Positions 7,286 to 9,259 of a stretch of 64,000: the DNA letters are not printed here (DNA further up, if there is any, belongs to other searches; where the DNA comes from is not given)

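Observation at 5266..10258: Phosphonate biosynthesis pair (PepM::nucleotidyltransferase fusion + Ppd) divergent from the hopanoid / GT2 / PhyH genes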

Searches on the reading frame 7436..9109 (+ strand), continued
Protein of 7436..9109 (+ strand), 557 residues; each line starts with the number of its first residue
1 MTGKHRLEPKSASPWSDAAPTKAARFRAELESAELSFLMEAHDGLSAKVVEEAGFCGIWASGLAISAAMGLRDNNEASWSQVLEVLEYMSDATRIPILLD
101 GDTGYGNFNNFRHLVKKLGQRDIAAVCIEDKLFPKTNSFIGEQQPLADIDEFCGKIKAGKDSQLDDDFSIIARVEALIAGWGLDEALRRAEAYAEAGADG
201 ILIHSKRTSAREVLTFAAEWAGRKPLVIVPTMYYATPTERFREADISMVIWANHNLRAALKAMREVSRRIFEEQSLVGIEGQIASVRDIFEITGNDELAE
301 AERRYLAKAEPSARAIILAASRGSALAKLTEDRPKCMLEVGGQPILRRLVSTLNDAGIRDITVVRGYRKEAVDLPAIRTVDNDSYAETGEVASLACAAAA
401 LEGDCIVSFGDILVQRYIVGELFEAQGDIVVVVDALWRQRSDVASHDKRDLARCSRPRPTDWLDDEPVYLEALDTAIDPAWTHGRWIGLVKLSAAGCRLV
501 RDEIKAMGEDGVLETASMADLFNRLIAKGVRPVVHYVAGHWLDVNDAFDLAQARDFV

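Call 38: search_protein_families(library=pfam, proteins=[L062:13968-14654:+, L062:14651-15268:-, L062:18020-18688:+, L062:19672-21594:-, L062:8156-9091:+, L062:18692-19675:+, L062:9108-9869:-], max_evalue=0.001)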
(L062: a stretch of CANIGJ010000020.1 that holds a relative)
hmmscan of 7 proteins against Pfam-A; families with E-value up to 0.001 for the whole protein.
L062:13968-14654:+ (228 aa): 1 family
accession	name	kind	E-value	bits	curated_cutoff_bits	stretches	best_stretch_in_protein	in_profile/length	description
PF01066.26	CDP-OH_P_transf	-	1.7e-14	54.9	22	1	52-203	3-135/152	CDP-alcohol phosphatidyltransferase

L062:14651-15268:- (205 aa): 1 family
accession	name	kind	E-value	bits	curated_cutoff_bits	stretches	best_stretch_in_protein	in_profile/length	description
PF01066.26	CDP-OH_P_transf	-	8e-11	43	22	1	28-122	3-94/152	CDP-alcohol phosphatidyltransferase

L062:18020-18688:+ (222 aa): 1 family
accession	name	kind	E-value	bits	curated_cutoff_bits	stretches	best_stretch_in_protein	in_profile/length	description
PF01066.26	CDP-OH_P_transf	-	3.4e-12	47.4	22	1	25-122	3-94/152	CDP-alcohol phosphatidyltransferase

L062:19672-21594:- (640 aa): 1 family
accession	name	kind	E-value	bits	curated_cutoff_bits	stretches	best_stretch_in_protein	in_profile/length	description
PF05494.18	MlaC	-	5.9e-35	120.9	26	1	469-627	4-166/166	MlaC protein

L062:8156-9091:+ (311 aa): 3 families
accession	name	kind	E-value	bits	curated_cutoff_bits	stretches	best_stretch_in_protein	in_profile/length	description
PF12804.13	NTP_transf_3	-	9.7e-14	52.3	27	1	62-182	1-110/160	MobA-like NTP transferase domain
PF01128.25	IspD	-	6.7e-05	23.2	27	1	61-160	2-92/221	2-C-methyl-D-erythritol 4-phosphate cytidylyltransferase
PF00483.29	NTP_transferase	-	0.00022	21.4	21.2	1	62-174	2-116/245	Nucleotidyl transferase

L062:18692-19675:+ (327 aa): 1 family
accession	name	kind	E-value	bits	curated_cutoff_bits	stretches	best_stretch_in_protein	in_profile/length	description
PF03706.18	LPG_synthase_TM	-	9.8e-33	114.3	33.4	1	6-308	5-301/302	Lysylphosphatidylglycerol synthase TM region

L062:9108-9869:- (253 aa): 1 family
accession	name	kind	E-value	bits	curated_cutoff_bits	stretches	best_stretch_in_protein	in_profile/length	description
PF05721.19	PhyH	-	1.2e-19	71.9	22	1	15-211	1-212/213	Phytanoyl-CoA dioxygenase (PhyH)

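Call 39: search_protein_families(library=ncbifam, proteins=[L062:13968-14654:+, L062:14651-15268:-, L062:18020-18688:+, L062:19672-21594:-, L062:8156-9091:+, L062:9108-9869:-], max_evalue=0.00001)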
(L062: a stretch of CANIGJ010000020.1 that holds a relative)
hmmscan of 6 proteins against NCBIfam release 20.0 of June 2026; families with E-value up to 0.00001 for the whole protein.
L062:13968-14654:+ (228 aa): 5 families
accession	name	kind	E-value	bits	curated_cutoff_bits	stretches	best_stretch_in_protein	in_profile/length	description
NF040950.1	archin_ph_syn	equivalog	2.2e-10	40.7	180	1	38-173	11-141/191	archaetidylinositol phosphate synthase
TIGR00560.1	pgsA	equivalog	6.6e-09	36.5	109.1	1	53-128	4-82/183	CDP-diacylglycerol--glycerol-3-phosphate 3-phosphatidyltransferase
NF052561.1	PIPSynBT1523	equivalog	1.2e-08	35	350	1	36-130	10-111/232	hypothetical protein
NF045883.1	PIPSynth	equivalog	1e-07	31.9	170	1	43-156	15-124/197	phosphatidylinositol phosphate synthase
NF053678.1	ClpnSynClsA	equivalog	2.6e-06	27.8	240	1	53-127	6-78/180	cardiolipin synthase ClsA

L062:14651-15268:- (205 aa): 3 families
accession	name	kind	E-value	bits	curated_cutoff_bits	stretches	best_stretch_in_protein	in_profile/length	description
NF040950.1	archin_ph_syn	equivalog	2.4e-14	53.6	180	1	15-124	12-120/191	archaetidylinositol phosphate synthase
NF045883.1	PIPSynth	equivalog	3.1e-09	36.8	170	1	18-108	14-104/197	phosphatidylinositol phosphate synthase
NF052561.1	PIPSynBT1523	equivalog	9.9e-07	28.7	350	1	18-110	16-114/232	hypothetical protein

L062:18020-18688:+ (222 aa): 5 families
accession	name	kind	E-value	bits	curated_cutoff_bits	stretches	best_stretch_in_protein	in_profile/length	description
NF040950.1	archin_ph_syn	equivalog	2e-16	60.4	180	1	7-120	7-118/191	archaetidylinositol phosphate synthase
NF041135.1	IPPtranDIPPsyn_Thcocales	equivalog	2.3e-16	59.8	580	1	7-126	234-346/419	bifunctional L-myo-inositol-1-phosphate cytidylyltransferase/CDP-L-myo-inositol myo-inositolphosphotransferase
NF045883.1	PIPSynth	equivalog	1.6e-11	44.2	170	1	9-114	8-113/197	phosphatidylinositol phosphate synthase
NF052561.1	PIPSynBT1523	equivalog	1.9e-11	44.1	350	1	11-109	12-115/232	hypothetical protein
TIGR00473.1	pssA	equivalog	6.8e-07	29.5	107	1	30-109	1-80/153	CDP-diacylglycerol--serine O-phosphatidyltransferase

L062:19672-21594:- (640 aa): 1 family
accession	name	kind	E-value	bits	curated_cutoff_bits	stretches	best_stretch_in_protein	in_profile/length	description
TIGR03481.1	HpnM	hypoth_equivalog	3.5e-55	186.4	160.1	1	451-631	18-197/200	hopanoid biosynthesis associated membrane protein HpnM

L062:8156-9091:+ (311 aa): 16 families
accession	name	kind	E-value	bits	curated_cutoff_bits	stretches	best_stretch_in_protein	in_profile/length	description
NF038362.1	Sden_1164_fam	equivalog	2.3e-18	66.6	300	1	62-306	4-264/266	Sden_1164 family protein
NF041135.1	IPPtranDIPPsyn_Thcocales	equivalog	2.5e-17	63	580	1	60-305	1-222/419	bifunctional L-myo-inositol-1-phosphate cytidylyltransferase/CDP-L-myo-inositol myo-inositolphosphotransferase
TIGR03992.1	Arch_glmU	subfamily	5.7e-15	55.1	292.1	1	60-184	1-122/393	bifunctional sugar-1-phosphate nucleotidylyltransferase/acetyltransferase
NF045665.1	NTPtran_DVU1551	equivalog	3.7e-12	46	315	1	61-164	2-95/359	DVU_1551 family NTP transferase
TIGR03310.1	matur_MocA_YgfJ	equivalog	1.1e-10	41.8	186.45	1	62-168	2-99/188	molybdenum cofactor cytidylyltransferase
NF041313.1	UDPGP_AglF_Halo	equivalog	3.3e-09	36.5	400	1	60-136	1-76/234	UTP--glucose-1-phosphate uridylyltransferase AglF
NF045782.1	NicBOxredNboR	equivalog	1.3e-08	34.8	260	1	60-161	9-101/206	nicotine blue oxidoreductase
NF010932.0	PRK14352.1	equivalog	3.3e-08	32.6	611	1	62-181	9-124/488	bifunctional UDP-N-acetylglucosamine diphosphorylase/glucosamine-1-phosphate N-acetyltransferase GlmU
NF010933.0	PRK14353.1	equivalog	5.3e-08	31.9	505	1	61-178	7-119/453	bifunctional UDP-N-acetylglucosamine diphosphorylase/glucosamine-1-phosphate N-acetyltransferase GlmU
TIGR01173.1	glmU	equivalog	8.2e-08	31.5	366.85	1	60-183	1-117/452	bifunctional UDP-N-acetylglucosamine diphosphorylase/glucosamine-1-phosphate N-acetyltransferase GlmU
NF045761.1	NAMPUrTaseMurU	equivalog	1.1e-07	32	250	1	60-124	1-64/226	N-acetylmuramate alpha-1-phosphate uridylyltransferase MurU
NF041173.1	Sug_nt_acttase_Thmprot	equivalog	5.8e-07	28.8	600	1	60-185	1-122/405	bifunctional sugar-1-phosphate nucleotidylyltransferase/acetyltransferase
NF010935.0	PRK14355.1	equivalog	1.3e-06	27.3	718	1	61-165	5-101/459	bifunctional UDP-N-acetylglucosamine diphosphorylase/glucosamine-1-phosphate N-acetyltransferase GlmU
NF053639.1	Mfer334_fam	equivalog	1.5e-06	28.3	260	1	62-150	2-93/209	pseudomurein biosynthesis protein PmurB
NF010940.0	PRK14360.1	equivalog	7.2e-06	24.8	602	1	63-134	5-72/452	bifunctional UDP-N-acetylglucosamine diphosphorylase/glucosamine-1-phosphate N-acetyltransferase GlmU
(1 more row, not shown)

L062:9108-9869:- (253 aa): 1 family
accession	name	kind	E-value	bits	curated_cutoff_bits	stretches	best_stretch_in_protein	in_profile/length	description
NF052437.1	MPhHdxlPhnYGIM8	equivalog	3.2e-49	167.7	500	1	7-245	5-240/260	methylphosphonate hydroxylase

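Call 41: find_encoding_contigs(protein=P0001, flank=10000, max_places=4)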
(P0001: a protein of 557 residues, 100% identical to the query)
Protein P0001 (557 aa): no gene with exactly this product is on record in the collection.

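Call 42: list_cluster_members(proteins=[P0001, P0121, P0224, P0135])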
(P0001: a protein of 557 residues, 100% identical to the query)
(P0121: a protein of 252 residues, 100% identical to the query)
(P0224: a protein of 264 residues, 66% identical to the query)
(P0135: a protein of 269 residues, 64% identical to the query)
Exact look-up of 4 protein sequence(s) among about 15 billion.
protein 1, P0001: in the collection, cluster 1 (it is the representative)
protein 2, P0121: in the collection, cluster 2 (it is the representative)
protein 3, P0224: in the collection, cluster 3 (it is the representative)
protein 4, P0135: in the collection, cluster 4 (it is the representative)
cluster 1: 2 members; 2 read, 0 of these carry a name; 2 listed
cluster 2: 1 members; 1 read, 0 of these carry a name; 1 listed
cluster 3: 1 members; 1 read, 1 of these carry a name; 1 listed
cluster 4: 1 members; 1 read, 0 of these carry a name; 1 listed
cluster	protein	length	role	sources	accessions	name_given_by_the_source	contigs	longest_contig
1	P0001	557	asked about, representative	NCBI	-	-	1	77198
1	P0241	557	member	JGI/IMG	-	-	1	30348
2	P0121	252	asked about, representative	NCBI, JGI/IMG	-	-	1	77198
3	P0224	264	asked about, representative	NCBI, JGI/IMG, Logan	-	ectoine hydroxylase-related dioxygenase (phytanoyl-CoA dioxygenase family)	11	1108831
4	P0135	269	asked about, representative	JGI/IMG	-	-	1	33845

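Call 43: search_dna_similar(query=window:7436-9109:+, collection=plasmids, mode=protein, max_rows=30, max_evalue=1e-30)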
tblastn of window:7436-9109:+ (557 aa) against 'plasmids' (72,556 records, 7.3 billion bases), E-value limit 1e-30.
Records with a match: 118; places in all: 138; records where one place covers at least 80% of the query: 15.
Best place of each record, by identity: <60% 118.
By first word of the organism name: Rhizobium 22; Sinorhizobium 20; Bradyrhizobium 18; Agrobacterium 14; Mycetohabitans 9; Mesorhizobium 8; Pantoea 7; Burkholderia 4; Streptomyces 2; Phyllobacterium 2; and 11 more.
By predicted mobility (MOB-suite, as given by PLSDB): conjugative 56; non-mobilizable 51; mobilizable 11.
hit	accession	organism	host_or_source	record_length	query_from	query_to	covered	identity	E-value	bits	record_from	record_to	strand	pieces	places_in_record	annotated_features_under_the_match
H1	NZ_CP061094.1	Roseomonas marmotae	Marmota himalayana,pure culture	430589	13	557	98%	57.9%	0e+0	582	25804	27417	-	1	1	aepX: phosphoenolpyruvate mutase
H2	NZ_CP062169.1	Mycetohabitans endofungorum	Rhizopus microsporus,bacterial ...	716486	19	556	97%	55.6%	6e-162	518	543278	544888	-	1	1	aepX: phosphoenolpyruvate mutase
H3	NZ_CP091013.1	Burkholderia cenocepacia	-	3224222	21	556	96%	55.8%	4e-163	521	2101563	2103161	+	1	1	none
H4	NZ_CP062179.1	Mycetohabitans endofungorum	Rhizopus microsporus,bacterial ...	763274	19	556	97%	55.5%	4e-163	521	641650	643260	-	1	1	aepX: phosphoenolpyruvate mutase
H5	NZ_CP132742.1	Mycetohabitans endofungorum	Rhizopus microsporus,culture isolated ...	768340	19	556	97%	55.5%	1e-157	505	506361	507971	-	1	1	aepX: phosphoenolpyruvate mutase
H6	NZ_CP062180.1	Mycetohabitans endofungorum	Rhizopus microsporus,bacterial ...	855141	19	556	97%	55.5%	1e-157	505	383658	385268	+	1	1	aepX: phosphoenolpyruvate mutase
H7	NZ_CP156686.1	Burkholderia stagnalis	Bacterial cells,soils collected in ...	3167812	21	556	96%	55.6%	7e-163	520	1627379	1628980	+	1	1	none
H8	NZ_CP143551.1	Burkholderia multivorans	Homo sapiens,bronchoalveolar lavage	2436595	21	556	96%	55.6%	2e-161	516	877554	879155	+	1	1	none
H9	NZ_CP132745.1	Mycetohabitans endofungorum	-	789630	19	556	97%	55.3%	6e-158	506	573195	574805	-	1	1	aepX: phosphoenolpyruvate mutase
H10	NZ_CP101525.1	Burkholderia arboris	mixed culture,soil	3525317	21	556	96%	55.4%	4e-163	521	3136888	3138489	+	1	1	none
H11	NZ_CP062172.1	Mycetohabitans rhizoxinica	Rhizopus microsporus,bacterial ...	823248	19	556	97%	54.7%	2e-161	516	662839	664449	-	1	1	aepX: phosphoenolpyruvate mutase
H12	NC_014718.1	Mycetohabitans rhizoxinica HKI 454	-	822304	19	556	97%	54.7%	3e-161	516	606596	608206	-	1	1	aepX: phosphoenolpyruvate mutase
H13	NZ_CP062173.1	Mycetohabitans rhizoxinica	Rhizopus microsporus,bacterial ...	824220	19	556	97%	54.5%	3e-161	516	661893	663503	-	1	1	aepX: phosphoenolpyruvate mutase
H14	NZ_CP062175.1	Mycetohabitans rhizoxinica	Rhizopus microsporus,bacterial culture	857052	19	556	97%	54.5%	4e-161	515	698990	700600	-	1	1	aepX: phosphoenolpyruvate mutase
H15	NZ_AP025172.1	Cupriavidus sp. P-10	-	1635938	18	556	97%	53.4%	1e-152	491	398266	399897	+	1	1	none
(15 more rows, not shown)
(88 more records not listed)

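Call 45: get_annotated_region(hit=H1, flank=16000)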
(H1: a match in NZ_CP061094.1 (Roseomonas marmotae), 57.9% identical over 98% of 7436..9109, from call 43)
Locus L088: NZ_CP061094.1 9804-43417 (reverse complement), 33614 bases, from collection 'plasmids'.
description: Roseomonas marmotae strain 1318 plasmid p1318-3
organism: Roseomonas marmotae (NCBI taxid 2768161)
taxonomy: Bacteria; Pseudomonadota; Alphaproteobacteria; Rhodospirillales; Acetobacteraceae; Roseomonas; Roseomonas marmotae
host: -; source: Marmota himalayana,pure culture; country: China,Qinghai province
typing (MOB-suite, as given by PLSDB): non-mobilizable
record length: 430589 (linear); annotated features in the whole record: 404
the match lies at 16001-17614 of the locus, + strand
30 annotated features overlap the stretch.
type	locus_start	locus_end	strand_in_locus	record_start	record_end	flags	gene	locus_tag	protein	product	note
CDS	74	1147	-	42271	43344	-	-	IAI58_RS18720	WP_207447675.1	alpha/beta fold hydrolase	-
CDS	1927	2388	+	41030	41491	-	-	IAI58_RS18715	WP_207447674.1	(2Fe-2S)-binding protein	-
CDS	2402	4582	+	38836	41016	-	-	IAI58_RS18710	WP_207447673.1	molybdopterin cofactor-binding domain-containing protein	-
CDS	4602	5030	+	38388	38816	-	soxX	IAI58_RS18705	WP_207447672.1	sulfur oxidation c-type cytochrome SoxX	-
CDS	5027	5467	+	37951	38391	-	-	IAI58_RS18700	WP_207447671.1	thiosulfate oxidation carrier protein SoxY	-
CDS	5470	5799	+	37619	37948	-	-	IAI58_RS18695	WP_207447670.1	thiosulfate oxidation carrier complex protein SoxZ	-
CDS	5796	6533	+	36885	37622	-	soxA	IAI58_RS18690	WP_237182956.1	sulfur oxidation c-type cytochrome SoxA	GO:0019417 - sulfur oxidation [Evidence IEA]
CDS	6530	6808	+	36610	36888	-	-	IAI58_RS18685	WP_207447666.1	c-type cytochrome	-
CDS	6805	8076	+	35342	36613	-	-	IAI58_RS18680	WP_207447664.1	NAD(P)/FAD-dependent oxidoreductase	-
CDS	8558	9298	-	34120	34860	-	-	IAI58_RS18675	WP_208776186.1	VacJ family lipoprotein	-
CDS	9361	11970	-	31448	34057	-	-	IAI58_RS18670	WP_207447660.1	MMPL family transporter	-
CDS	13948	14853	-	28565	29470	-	-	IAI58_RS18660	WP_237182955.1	polyprenyl synthetase family protein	GO:0008299 - isoprenoid biosynthetic process [Evidence IEA]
CDS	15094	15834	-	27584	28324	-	-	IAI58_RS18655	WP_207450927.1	phosphocholine cytidylyltransferase family protein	-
CDS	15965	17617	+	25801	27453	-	aepX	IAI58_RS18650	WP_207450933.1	phosphoenolpyruvate mutase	GO:0019634 - organic phosphonate metabolic process [Evidence IEA]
CDS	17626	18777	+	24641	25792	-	aepY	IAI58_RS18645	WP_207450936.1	phosphonopyruvate decarboxylase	GO:0017000 - antibiotic biosynthetic process [Evidence IEA]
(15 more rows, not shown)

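Call 46: get_annotated_region(hit=H12, flank=14000)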
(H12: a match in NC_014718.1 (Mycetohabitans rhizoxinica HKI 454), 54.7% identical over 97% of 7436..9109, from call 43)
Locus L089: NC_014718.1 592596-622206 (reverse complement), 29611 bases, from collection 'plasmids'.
description: Mycetohabitans rhizoxinica HKI 454 plasmid pBRH01, complete sequence
organism: Mycetohabitans rhizoxinica HKI 454 (NCBI taxid 882378)
taxonomy: Bacteria; Pseudomonadota; Betaproteobacteria; Burkholderiales; Burkholderiaceae; Mycetohabitans; Mycetohabitans rhizoxinica; Mycetohabitans rhizoxinica HKI 454
host: -; source: -; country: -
typing (MOB-suite, as given by PLSDB): non-mobilizable
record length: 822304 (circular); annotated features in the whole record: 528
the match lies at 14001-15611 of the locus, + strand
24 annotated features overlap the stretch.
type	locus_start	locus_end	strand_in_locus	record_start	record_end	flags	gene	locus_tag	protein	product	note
CDS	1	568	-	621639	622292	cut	-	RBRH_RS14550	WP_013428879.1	ABC transporter permease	-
CDS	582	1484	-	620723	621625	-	-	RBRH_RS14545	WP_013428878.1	glycine betaine ABC transporter substrate-binding protein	-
CDS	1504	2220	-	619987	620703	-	-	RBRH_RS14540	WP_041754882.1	ABC transporter permease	-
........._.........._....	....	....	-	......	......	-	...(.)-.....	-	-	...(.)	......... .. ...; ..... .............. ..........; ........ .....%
CDS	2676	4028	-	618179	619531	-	-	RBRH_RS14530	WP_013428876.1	sigma-54 dependent transcriptional regulator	GO:0006355 - regulation of DNA-templated transcription [Evidence IEA]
CDS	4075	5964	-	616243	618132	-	-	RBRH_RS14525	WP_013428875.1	ATP-binding protein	-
CDS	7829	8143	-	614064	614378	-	-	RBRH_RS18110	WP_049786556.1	hypothetical protein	-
CDS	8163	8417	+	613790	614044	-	-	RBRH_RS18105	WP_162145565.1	hypothetical protein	-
CDS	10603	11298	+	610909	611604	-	-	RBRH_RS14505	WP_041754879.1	CDP-alcohol phosphatidyltransferase family protein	GO:0008654 - phospholipid biosynthetic process [Evidence IEA]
CDS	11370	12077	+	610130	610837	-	-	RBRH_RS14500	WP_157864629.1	2OG-Fe(II) oxygenase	-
CDS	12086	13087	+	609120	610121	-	-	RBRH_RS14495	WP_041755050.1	lysylphosphatidylglycerol synthase domain-containing protein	-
CDS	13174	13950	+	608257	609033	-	-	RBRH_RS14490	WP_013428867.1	phosphocholine cytidylyltransferase family protein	-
CDS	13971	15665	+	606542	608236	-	aepX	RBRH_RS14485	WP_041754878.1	phosphoenolpyruvate mutase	GO:0019634 - organic phosphonate metabolic process [Evidence IEA]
CDS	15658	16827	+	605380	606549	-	aepY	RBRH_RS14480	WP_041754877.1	phosphonopyruvate decarboxylase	GO:0017000 - antibiotic biosynthetic process [Evidence IEA]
CDS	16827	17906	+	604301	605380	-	-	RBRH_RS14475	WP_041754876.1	2-aminoethylphosphonate aminotransferase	-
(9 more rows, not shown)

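Call 47: get_annotated_region(hit=H3, flank=15000)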
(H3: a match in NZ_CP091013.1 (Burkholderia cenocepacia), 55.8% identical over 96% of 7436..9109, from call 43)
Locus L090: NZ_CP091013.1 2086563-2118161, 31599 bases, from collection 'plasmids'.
description: Burkholderia cenocepacia strain CMCC(B)23006 plasmid unnamed1, complete sequence
organism: Burkholderia cenocepacia (NCBI taxid 95486)
taxonomy: Bacteria; Pseudomonadota; Betaproteobacteria; Burkholderiales; Burkholderiaceae; Burkholderia; Burkholderia cenocepacia
host: -; source: -; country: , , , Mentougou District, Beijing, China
typing (MOB-suite, as given by PLSDB): non-mobilizable
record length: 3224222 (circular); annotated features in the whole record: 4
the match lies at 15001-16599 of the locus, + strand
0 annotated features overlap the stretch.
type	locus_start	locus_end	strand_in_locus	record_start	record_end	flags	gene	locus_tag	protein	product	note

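Call 48: get_annotated_region(hit=H15, flank=15000)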
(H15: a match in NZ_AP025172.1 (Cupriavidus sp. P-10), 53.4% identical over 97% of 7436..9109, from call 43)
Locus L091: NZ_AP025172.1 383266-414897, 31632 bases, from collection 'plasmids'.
description: Cupriavidus sp. P-10 plasmid pMTS1, complete sequence
organism: Cupriavidus sp. P-10 (NCBI taxid 2027911)
taxonomy: Bacteria; Pseudomonadota; Betaproteobacteria; Burkholderiales; Burkholderiaceae; Cupriavidus; Cupriavidus sp. P-10
host: -; source: -; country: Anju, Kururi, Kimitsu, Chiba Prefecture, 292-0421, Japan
typing (MOB-suite, as given by PLSDB): non-mobilizable
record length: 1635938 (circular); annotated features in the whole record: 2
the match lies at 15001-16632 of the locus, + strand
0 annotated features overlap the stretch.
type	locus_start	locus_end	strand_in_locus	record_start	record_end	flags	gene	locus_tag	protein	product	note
